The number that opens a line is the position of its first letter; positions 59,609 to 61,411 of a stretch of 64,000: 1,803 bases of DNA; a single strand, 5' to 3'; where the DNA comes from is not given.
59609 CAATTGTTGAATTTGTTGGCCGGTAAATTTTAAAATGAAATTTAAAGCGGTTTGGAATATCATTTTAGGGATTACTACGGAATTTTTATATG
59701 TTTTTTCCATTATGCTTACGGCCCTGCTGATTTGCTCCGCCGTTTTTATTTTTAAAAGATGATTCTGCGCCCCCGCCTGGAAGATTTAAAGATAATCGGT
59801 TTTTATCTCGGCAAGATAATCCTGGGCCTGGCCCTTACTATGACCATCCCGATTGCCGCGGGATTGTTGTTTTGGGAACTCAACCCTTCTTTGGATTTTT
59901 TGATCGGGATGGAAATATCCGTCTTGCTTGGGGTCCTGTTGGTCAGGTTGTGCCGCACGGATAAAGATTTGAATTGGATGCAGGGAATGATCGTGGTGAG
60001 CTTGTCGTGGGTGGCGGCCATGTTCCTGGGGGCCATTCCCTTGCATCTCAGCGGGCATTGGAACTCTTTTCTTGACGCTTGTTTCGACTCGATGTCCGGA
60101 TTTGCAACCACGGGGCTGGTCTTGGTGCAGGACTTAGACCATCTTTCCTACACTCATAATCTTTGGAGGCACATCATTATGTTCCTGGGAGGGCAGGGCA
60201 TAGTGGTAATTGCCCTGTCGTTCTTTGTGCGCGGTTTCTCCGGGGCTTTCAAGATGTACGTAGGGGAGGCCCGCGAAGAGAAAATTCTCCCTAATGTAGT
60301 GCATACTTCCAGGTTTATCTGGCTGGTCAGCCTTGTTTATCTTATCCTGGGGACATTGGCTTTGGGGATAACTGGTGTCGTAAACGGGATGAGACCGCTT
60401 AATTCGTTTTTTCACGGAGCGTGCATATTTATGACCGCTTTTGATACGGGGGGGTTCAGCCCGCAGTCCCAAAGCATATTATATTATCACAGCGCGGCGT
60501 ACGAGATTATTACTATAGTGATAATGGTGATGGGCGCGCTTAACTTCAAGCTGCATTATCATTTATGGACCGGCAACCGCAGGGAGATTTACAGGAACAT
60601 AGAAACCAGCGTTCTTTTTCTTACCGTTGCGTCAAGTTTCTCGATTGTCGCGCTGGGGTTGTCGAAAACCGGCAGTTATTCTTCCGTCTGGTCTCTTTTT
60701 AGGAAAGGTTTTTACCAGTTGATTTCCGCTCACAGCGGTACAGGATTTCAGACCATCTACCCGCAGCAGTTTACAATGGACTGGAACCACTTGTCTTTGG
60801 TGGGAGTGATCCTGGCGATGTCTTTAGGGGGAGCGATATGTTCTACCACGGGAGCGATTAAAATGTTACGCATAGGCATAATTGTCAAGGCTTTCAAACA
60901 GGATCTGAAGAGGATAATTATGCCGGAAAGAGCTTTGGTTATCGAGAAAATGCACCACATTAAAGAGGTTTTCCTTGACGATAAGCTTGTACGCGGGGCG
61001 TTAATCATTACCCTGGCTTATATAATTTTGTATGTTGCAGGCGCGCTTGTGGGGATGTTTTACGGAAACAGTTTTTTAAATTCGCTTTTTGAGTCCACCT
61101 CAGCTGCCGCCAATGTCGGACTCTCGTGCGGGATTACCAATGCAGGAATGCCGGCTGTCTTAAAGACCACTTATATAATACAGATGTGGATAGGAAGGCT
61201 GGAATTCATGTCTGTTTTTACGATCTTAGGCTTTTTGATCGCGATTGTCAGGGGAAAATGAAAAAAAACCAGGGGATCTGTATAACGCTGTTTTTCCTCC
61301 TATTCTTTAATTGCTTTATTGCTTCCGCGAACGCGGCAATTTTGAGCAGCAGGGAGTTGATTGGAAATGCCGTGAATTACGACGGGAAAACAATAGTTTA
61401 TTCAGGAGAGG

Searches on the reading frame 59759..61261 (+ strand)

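Call 26: search_protein_families(library=pfam, proteins=[window:59759-61261:+], max_evalue=0.0001)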
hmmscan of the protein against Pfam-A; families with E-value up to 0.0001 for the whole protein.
window:59759-61261:+ (500 aa): 1 family
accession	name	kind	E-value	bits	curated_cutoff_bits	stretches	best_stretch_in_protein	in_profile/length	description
PF02386.22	TrkH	-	1.4e-45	156.2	27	1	49-488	7-488/502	Cation transport protein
